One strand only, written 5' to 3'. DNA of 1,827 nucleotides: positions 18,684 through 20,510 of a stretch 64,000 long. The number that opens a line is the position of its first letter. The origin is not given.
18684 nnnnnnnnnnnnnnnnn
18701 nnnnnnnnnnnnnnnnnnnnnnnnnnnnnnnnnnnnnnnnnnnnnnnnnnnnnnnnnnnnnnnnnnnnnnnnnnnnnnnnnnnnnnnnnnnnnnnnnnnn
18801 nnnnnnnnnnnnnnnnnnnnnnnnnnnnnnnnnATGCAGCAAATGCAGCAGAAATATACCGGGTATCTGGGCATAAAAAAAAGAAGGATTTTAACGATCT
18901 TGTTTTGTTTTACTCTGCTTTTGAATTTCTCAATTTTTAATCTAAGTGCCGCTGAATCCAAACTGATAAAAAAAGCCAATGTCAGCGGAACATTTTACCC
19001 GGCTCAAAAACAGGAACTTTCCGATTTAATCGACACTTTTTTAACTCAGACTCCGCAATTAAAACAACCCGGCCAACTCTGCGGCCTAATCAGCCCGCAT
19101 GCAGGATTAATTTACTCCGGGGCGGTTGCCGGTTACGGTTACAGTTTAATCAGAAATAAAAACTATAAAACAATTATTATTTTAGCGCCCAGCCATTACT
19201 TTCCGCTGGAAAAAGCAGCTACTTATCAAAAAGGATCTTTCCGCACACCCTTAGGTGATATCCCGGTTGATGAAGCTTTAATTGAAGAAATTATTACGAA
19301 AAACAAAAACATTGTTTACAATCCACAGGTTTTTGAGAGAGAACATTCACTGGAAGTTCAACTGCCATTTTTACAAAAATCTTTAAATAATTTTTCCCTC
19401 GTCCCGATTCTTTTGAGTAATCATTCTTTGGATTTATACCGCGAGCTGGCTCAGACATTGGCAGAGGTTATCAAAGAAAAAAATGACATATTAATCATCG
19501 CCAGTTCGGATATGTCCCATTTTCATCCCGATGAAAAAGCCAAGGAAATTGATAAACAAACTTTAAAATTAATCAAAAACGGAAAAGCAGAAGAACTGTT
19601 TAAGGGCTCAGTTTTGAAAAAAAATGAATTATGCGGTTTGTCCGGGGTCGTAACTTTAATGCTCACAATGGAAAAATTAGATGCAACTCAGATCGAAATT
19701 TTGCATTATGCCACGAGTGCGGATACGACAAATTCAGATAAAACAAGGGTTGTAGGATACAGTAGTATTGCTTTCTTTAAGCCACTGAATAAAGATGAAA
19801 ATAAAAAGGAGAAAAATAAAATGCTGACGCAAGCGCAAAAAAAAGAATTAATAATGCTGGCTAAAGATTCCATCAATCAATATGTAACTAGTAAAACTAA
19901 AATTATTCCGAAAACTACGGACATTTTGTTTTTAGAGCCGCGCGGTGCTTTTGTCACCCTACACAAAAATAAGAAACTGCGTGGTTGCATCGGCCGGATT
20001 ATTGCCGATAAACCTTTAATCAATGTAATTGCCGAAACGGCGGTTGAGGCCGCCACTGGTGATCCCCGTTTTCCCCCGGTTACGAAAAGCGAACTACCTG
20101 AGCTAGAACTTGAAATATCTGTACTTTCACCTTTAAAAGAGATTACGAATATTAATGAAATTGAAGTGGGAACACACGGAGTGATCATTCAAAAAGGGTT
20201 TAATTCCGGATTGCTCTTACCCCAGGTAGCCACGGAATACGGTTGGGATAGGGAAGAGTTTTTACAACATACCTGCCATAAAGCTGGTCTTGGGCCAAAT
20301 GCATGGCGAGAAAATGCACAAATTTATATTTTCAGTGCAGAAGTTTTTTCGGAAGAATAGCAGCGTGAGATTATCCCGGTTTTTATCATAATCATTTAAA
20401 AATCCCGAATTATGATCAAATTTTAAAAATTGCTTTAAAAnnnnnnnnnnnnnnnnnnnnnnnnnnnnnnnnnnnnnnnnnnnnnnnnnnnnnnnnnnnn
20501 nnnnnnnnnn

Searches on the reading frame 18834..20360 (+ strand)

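Call 48: search_protein_families(library=pfam, max_evalue=0.00001, proteins=[window:18834-20360:+])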
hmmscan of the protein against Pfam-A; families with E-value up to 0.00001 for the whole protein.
window:18834-20360:+ (508 aa): 2 families
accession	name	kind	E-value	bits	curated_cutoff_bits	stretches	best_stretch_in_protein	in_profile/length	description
PF01875.22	Memo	-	1.4e-64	218.4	27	1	48-312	2-268/269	Memo-like protein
PF01871.22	AMMECR1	-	2.1e-58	197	25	1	342-505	3-168/168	AMMECR1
